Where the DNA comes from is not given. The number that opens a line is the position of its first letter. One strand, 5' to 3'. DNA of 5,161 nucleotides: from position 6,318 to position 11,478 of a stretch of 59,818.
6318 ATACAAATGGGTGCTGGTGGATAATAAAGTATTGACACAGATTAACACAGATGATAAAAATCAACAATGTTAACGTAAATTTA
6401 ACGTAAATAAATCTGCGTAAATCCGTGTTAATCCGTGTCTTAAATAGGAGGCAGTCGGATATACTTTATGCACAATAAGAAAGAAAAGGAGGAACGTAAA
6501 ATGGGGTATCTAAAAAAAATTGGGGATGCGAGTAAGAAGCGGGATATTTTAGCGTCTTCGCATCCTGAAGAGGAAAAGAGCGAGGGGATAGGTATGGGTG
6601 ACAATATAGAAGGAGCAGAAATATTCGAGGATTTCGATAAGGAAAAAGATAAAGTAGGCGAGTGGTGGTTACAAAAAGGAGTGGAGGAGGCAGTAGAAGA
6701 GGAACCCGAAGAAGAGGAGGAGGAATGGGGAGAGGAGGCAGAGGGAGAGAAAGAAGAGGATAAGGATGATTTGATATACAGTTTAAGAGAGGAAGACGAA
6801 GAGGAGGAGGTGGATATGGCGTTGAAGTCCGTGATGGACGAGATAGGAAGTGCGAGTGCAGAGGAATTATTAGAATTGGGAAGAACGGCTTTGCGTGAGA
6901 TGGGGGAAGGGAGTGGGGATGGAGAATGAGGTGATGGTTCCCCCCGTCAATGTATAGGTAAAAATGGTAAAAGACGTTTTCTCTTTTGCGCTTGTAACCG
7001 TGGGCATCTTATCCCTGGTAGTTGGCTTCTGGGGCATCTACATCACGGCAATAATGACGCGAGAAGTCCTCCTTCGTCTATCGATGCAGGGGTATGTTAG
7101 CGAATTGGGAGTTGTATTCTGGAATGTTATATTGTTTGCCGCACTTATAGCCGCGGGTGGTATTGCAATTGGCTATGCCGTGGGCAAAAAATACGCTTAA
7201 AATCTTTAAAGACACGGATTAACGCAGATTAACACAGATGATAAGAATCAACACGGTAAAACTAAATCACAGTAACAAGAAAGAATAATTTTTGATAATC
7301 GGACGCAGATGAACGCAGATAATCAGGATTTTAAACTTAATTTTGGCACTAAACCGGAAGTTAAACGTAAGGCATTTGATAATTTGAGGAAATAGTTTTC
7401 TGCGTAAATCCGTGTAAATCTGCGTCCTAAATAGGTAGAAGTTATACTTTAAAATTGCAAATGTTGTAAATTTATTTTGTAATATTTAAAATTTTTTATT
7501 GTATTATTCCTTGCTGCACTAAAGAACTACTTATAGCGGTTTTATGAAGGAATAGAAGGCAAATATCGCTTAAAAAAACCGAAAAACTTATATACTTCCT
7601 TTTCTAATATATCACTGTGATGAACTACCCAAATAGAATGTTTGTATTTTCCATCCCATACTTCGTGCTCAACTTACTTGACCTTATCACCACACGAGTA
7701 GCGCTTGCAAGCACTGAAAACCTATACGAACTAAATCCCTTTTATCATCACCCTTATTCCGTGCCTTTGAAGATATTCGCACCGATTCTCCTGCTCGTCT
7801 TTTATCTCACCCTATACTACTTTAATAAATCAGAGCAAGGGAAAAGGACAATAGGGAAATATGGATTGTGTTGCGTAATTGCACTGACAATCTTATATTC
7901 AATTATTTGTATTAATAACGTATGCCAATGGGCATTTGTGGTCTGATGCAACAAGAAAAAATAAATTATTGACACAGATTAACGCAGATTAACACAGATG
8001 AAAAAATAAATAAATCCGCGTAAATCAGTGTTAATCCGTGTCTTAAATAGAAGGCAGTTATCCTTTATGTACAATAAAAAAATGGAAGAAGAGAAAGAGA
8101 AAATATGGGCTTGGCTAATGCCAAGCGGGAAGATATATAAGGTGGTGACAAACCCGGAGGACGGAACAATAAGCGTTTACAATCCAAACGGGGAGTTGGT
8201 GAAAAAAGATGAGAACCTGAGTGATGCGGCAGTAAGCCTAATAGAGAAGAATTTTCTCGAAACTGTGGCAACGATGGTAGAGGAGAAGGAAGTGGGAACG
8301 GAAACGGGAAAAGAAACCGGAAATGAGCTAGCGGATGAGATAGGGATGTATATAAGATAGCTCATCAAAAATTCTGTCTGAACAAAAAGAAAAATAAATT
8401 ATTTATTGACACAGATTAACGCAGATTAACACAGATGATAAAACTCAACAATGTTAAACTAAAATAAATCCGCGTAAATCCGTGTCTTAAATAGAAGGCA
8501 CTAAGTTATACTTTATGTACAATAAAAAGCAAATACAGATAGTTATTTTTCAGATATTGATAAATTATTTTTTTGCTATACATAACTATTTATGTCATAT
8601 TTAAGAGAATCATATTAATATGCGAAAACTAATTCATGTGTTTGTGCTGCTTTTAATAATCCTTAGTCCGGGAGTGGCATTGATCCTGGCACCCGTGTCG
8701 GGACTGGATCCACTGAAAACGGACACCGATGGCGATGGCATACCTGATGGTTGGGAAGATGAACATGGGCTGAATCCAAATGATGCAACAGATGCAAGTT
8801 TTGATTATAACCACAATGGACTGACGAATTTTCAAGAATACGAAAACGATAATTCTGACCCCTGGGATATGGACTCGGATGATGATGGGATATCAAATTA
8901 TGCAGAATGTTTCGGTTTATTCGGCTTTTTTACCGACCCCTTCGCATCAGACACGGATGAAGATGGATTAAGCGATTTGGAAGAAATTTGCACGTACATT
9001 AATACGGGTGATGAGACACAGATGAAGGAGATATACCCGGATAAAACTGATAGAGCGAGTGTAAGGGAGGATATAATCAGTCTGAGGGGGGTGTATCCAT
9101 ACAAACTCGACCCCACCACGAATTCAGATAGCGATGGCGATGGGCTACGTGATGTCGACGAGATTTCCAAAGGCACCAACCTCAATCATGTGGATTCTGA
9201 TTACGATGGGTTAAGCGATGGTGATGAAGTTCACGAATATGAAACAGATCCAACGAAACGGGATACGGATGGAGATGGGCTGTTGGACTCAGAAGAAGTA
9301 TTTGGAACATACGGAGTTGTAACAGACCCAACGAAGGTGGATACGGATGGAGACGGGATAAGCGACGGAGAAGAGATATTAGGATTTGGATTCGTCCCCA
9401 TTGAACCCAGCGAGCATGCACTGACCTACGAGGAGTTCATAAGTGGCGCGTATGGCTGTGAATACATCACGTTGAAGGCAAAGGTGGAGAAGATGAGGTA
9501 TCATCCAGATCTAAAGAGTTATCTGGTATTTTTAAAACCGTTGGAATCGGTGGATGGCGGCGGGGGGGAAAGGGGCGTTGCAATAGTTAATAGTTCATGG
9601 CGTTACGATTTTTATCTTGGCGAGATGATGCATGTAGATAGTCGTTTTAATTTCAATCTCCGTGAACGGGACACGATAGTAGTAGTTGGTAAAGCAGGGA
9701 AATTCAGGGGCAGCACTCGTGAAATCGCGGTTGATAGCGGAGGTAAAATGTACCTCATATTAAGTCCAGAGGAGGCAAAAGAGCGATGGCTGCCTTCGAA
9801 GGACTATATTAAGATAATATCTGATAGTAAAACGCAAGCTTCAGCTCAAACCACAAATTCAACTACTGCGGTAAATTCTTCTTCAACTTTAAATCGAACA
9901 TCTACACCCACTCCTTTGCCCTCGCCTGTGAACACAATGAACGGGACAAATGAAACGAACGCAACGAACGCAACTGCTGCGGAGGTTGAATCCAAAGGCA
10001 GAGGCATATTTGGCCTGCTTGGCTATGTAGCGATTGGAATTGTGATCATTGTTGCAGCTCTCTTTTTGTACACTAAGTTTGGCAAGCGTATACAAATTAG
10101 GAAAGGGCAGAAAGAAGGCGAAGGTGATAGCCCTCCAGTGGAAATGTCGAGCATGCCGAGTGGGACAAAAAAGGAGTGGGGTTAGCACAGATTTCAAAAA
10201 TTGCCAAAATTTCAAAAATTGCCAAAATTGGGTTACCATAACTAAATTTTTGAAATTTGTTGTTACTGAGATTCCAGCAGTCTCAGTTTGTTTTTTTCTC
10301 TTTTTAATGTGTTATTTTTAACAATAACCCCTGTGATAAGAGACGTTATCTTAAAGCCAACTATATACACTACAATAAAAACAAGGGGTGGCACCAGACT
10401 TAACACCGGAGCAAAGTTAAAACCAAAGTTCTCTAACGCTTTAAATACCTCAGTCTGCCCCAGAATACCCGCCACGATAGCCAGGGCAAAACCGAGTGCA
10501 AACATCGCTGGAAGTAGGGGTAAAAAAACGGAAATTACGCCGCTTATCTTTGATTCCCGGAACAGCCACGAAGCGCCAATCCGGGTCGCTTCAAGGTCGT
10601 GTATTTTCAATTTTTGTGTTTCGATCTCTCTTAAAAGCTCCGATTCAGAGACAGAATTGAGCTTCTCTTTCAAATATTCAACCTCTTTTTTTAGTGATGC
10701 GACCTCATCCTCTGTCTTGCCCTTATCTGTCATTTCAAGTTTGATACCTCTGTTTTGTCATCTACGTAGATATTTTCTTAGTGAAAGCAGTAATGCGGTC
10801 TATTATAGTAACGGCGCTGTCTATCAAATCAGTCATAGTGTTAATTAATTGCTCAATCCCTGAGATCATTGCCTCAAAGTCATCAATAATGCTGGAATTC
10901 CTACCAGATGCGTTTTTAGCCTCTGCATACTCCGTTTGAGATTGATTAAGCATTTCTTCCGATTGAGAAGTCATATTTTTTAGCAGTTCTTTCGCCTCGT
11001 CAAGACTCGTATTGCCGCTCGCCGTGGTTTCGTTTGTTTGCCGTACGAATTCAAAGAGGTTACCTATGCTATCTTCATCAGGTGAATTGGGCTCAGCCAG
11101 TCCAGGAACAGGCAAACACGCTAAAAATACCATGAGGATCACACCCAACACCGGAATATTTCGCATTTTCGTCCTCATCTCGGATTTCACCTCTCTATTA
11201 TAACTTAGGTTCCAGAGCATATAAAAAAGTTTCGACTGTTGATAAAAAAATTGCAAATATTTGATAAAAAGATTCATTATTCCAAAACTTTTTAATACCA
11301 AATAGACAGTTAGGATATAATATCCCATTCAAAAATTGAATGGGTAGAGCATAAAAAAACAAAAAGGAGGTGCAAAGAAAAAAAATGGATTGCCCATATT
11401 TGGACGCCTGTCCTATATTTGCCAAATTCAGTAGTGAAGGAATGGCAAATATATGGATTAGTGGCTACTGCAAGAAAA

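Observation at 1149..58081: Gene-punctuating hairpin repeat family with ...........-type arms: about 30 copies in 60 kb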

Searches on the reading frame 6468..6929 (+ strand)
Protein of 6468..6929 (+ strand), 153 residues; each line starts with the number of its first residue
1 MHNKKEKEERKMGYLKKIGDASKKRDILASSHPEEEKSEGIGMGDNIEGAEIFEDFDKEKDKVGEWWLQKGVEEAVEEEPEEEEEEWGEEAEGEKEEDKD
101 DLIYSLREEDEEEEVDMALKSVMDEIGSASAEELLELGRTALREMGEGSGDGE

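Call 27: search_protein_families(library=pfam, max_evalue=0.01, proteins=[window:6468-6929:+])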
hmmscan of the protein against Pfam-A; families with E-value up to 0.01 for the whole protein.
window:6468-6929:+ (153 aa): 0 families

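Call 63: search_protein_families(library=pfam, max_evalue=0.01, proteins=[window:6501-6929:+])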
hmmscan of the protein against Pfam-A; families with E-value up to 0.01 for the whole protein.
window:6501-6929:+ (142 aa): 0 families

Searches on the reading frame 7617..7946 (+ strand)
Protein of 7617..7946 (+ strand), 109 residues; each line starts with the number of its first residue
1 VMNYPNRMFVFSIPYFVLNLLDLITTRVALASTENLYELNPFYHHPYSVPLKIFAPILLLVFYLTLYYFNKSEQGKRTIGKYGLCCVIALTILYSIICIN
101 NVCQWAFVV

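Call 27: search_protein_families(library=pfam, max_evalue=0.01, proteins=[window:7617-7946:+])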
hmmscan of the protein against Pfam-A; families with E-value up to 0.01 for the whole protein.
window:7617-7946:+ (109 aa): 1 family
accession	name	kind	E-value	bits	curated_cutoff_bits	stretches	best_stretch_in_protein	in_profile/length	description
PF18902.5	DUF5658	-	3.4e-07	31.4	25.2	1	17-102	2-82/82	Domain of unknown function (DUF5658)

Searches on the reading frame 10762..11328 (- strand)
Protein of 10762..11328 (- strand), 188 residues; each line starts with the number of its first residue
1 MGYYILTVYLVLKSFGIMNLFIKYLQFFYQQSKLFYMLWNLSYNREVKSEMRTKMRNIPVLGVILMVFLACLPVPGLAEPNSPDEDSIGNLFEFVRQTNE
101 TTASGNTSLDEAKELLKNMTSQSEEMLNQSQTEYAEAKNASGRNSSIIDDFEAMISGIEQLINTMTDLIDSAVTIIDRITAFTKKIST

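Call 27: search_protein_families(library=pfam, max_evalue=0.01, proteins=[window:10762-11328:-])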
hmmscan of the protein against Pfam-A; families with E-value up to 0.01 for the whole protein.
window:10762-11328:- (188 aa): 1 family
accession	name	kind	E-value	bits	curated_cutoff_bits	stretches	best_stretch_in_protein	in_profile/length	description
PF15134.11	CEP15-like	-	0.0038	17.6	27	1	112-159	22-69/110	Centrosomal protein 15-like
